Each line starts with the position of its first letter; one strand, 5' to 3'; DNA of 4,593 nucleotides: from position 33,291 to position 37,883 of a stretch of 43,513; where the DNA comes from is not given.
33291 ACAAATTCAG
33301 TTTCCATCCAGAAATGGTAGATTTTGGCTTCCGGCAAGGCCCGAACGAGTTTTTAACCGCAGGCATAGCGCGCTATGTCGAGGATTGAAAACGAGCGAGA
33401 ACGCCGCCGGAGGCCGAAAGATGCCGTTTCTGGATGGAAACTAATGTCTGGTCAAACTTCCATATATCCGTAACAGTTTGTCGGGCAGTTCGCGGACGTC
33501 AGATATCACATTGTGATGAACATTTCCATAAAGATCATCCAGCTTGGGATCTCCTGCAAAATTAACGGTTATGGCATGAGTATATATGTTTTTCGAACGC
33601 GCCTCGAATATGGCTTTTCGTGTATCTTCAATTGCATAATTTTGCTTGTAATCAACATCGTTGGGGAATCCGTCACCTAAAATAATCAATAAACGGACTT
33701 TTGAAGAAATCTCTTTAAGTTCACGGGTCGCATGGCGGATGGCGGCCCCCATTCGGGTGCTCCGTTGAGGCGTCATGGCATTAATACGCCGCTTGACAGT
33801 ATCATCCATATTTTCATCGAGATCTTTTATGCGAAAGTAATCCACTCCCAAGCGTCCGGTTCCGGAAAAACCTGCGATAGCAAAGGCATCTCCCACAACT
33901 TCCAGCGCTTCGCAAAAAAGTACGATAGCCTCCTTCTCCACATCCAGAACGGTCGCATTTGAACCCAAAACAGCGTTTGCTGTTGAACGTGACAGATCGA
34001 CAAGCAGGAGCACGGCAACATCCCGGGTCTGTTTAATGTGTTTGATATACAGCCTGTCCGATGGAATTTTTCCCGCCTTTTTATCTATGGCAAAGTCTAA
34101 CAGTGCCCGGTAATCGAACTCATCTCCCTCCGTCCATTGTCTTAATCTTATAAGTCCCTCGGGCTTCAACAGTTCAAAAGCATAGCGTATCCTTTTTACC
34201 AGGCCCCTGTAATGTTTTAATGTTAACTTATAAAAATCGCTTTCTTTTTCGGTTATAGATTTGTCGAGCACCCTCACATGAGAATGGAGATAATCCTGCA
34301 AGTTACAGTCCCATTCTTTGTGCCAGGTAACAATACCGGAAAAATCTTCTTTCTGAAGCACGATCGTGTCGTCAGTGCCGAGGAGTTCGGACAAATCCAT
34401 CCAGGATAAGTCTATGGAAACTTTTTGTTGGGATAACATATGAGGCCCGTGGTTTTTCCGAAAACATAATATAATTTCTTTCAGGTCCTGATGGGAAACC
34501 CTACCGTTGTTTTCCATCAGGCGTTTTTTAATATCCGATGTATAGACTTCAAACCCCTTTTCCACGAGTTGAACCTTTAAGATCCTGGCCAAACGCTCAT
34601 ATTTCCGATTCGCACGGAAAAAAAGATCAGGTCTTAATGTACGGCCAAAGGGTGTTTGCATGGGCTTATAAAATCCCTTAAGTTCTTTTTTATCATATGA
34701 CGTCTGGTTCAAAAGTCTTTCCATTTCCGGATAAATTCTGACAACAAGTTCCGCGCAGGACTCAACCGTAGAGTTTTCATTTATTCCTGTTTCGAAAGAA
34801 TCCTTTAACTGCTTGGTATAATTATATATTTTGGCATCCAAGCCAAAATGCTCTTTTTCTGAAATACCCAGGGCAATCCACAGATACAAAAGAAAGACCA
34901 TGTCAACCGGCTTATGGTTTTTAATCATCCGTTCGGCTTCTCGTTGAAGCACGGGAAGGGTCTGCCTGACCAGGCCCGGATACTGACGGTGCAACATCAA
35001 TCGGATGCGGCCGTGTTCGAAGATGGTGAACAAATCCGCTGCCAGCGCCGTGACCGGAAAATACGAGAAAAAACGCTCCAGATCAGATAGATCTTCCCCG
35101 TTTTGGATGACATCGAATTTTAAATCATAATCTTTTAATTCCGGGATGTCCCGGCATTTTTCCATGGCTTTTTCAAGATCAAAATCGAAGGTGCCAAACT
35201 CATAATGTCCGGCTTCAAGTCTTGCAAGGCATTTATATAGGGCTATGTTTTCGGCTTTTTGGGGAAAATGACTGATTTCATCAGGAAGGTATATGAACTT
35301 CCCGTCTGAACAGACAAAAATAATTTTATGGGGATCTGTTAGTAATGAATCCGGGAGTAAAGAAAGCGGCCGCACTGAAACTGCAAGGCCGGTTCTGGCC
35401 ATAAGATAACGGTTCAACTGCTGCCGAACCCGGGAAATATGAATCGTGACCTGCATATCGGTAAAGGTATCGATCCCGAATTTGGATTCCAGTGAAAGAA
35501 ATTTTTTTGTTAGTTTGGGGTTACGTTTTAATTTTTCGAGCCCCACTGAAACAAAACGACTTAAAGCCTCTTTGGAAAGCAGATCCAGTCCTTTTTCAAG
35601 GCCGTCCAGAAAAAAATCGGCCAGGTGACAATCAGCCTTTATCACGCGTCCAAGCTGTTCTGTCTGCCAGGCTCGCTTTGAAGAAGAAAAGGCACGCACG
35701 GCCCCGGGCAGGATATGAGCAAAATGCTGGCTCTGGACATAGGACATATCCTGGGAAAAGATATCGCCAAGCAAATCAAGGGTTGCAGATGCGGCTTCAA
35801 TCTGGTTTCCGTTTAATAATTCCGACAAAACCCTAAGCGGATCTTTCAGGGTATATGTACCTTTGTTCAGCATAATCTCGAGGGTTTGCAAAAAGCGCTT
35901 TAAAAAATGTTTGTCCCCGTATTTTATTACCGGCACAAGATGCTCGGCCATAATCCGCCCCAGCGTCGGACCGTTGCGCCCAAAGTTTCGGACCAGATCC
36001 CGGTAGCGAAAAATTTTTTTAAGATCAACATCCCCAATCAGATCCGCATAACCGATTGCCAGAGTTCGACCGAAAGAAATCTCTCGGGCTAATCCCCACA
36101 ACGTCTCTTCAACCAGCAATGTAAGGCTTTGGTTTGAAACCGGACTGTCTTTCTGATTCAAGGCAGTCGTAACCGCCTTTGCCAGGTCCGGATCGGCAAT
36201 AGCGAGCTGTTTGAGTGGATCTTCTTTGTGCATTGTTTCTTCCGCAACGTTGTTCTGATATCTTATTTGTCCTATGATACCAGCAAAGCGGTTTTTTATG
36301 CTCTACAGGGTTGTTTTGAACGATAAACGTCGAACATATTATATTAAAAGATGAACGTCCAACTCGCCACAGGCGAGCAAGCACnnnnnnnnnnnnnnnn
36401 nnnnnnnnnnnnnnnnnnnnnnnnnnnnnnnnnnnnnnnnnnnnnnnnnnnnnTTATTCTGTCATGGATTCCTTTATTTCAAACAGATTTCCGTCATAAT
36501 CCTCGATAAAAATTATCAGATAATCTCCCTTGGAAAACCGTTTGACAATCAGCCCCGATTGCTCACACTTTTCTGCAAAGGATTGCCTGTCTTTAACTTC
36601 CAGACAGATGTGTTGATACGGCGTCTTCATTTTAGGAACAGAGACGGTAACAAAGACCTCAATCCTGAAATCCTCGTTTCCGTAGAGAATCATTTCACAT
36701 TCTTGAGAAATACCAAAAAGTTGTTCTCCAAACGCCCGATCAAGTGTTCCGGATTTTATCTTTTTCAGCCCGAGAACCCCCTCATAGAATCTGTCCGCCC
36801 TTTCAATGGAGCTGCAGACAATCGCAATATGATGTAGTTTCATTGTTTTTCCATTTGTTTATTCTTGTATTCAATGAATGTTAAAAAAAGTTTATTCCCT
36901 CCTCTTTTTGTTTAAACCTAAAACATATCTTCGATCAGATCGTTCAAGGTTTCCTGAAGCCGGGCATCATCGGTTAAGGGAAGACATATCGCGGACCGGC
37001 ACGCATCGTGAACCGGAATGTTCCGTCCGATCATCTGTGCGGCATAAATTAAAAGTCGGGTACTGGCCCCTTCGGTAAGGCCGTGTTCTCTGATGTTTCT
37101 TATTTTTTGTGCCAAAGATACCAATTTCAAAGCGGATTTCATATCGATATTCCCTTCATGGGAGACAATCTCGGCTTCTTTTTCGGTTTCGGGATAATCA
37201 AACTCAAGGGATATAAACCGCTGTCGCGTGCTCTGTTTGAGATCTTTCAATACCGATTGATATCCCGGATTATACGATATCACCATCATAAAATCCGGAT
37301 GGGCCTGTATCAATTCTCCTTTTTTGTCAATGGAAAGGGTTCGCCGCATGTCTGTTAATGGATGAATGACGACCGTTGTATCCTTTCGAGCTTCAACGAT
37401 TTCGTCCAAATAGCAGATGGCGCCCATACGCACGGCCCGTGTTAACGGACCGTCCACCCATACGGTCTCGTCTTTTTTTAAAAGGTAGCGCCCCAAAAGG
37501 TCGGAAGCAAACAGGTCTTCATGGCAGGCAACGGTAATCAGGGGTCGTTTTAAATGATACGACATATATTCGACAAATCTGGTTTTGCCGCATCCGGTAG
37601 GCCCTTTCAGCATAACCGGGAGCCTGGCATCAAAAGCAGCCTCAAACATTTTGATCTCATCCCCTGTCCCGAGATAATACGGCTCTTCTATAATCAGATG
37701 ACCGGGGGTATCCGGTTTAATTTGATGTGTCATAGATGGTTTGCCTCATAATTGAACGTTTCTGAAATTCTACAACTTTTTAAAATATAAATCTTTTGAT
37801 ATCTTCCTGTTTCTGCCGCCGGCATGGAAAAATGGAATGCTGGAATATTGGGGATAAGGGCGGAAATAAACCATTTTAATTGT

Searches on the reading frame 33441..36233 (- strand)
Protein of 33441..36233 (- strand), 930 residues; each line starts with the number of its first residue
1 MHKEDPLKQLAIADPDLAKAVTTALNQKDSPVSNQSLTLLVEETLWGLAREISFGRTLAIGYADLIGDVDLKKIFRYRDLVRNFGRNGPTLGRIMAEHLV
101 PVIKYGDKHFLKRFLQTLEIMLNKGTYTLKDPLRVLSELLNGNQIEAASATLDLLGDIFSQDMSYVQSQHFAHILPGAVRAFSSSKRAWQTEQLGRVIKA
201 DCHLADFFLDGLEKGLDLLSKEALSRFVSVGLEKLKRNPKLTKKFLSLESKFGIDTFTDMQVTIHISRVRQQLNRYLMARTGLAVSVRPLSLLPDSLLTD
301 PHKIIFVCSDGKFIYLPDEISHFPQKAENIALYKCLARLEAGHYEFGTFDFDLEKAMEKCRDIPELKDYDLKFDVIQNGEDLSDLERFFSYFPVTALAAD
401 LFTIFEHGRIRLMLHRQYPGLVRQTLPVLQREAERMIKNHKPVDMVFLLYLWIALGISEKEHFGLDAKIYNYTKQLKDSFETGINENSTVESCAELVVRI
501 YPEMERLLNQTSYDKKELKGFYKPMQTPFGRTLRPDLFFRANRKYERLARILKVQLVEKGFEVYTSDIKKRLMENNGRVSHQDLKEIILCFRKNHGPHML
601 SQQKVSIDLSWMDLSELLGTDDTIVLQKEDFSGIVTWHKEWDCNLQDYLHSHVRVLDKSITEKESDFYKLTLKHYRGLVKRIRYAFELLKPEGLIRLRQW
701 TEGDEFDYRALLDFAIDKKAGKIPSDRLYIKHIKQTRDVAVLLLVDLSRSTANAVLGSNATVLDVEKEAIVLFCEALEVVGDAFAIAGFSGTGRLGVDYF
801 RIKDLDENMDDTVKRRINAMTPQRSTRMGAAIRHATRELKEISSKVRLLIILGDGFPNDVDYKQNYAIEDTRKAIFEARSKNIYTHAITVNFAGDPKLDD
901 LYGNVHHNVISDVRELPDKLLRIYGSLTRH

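Call 21: search_protein_families(library=pfam, proteins=[window:33441-36233:-])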
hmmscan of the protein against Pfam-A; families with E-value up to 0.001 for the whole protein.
window:33441-36233:- (930 aa): 2 families
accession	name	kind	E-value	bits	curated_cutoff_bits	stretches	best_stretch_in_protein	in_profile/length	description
PF13519.12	VWA_2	-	6.7e-08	33.6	27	1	741-855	1-106/107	von Willebrand factor type A domain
PF01882.25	DUF58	-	0.0002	21.1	23.4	1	725-875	22-163/216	Protein of unknown function DUF58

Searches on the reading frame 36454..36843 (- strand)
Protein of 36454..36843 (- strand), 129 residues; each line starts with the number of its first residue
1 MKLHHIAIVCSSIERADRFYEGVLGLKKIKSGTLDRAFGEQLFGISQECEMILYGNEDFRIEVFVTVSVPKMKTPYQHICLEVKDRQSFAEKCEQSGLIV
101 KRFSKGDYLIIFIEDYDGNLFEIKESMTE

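Call 64: search_protein_families(library=pfam, proteins=[window:36454-36843:-], max_evalue=0.00001)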
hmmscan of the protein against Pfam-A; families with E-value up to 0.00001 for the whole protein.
window:36454-36843:- (129 aa): 2 families
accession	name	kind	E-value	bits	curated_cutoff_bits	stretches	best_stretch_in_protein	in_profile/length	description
PF00903.31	Glyoxalase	-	2.4e-09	38.1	20.6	1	2-123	1-121/121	Glyoxalase/Bleomycin resistance protein/Dioxygenase superfamily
PF13669.12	Glyoxalase_4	-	5.2e-08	33.6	27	1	4-100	1-93/109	Glyoxalase/Bleomycin resistance protein/Dioxygenase superfamily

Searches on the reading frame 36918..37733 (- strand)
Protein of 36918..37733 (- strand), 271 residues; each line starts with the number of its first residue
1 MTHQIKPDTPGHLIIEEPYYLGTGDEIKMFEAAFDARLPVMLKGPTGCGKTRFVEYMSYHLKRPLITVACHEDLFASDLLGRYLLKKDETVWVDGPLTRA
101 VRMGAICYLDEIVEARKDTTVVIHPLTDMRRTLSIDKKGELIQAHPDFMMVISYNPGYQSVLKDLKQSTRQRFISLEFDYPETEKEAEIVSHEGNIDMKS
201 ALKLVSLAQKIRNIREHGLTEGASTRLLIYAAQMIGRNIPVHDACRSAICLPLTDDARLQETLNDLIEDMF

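Call 64: search_protein_families(library=pfam, proteins=[window:36918-37733:-], max_evalue=0.00001)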
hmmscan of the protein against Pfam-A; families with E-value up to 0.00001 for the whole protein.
window:36918-37733:- (271 aa): 2 families
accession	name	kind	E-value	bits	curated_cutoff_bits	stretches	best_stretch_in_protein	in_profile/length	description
PF07728.20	AAA_5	-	5.3e-33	114.4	22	1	39-173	1-139/139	AAA domain (dynein-related subfamily)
PF08406.16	CbbQ_C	-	2.4e-29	101.8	20.6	1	186-269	1-84/85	CbbQ/NirQ/NorQ C-terminal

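Call 82: find_encoding_contigs(protein=window:36918-37733:-, flank=10000, max_places=6)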
Protein window:36918-37733:- (271 aa): 17 contigs read that carry it; 6 places shown.
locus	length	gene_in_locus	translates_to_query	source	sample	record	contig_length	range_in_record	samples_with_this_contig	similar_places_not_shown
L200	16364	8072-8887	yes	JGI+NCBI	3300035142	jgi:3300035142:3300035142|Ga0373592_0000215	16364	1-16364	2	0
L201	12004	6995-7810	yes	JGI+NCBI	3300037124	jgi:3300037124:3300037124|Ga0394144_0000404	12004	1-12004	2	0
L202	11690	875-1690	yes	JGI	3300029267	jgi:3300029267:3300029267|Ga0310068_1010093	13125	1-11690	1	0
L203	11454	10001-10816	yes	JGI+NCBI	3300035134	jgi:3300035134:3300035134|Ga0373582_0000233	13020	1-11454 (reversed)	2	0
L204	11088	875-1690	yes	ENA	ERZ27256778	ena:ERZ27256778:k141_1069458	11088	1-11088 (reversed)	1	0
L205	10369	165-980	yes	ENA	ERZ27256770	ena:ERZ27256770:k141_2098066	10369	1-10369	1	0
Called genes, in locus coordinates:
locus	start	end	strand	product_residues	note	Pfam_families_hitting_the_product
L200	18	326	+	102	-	PF00011:HSP20, PF27746:Small_heat_shock_put (faint), PF17886:ArsA_HSP20 (weak)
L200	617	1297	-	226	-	-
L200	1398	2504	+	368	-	PF04015:DUF362, PF09861:Lar_N (weak), PF25160:LdpA_Fe-S-bd (faint), PF12838:Fer4_7, PF13187:Fer4_9 (weak), PF13237:Fer4_10 (weak), PF14697:Fer4_21 (weak), PF00037:Fer4 (weak), +3 more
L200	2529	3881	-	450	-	PF00534:Glycos_transf_1 (weak)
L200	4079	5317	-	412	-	-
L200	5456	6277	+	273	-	PF00551:Formyl_trans_N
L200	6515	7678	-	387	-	PF01963:TraB_PrgY_gumN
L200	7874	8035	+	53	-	-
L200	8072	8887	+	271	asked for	PF07728:AAA_5, PF08406:CbbQ_C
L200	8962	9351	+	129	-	PF00903:Glyoxalase, PF13669:Glyoxalase_4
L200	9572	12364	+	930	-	-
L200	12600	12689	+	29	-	-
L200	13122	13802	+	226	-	PF01475:FUR, PF04023:FeoA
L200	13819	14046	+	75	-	PF04023:FeoA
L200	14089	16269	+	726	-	PF01926:MMR_HSR1, PF02421:FeoB_N, PF17910:FeoB_Cyto, PF07670:Gate, PF07664:FeoB_C, PF07670:Gate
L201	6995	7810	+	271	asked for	PF07728:AAA_5, PF08406:CbbQ_C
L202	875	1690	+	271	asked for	PF07728:AAA_5, PF08406:CbbQ_C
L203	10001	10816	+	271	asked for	PF07728:AAA_5, PF08406:CbbQ_C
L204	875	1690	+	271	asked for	PF07728:AAA_5, PF08406:CbbQ_C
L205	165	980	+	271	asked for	PF07728:AAA_5, PF08406:CbbQ_C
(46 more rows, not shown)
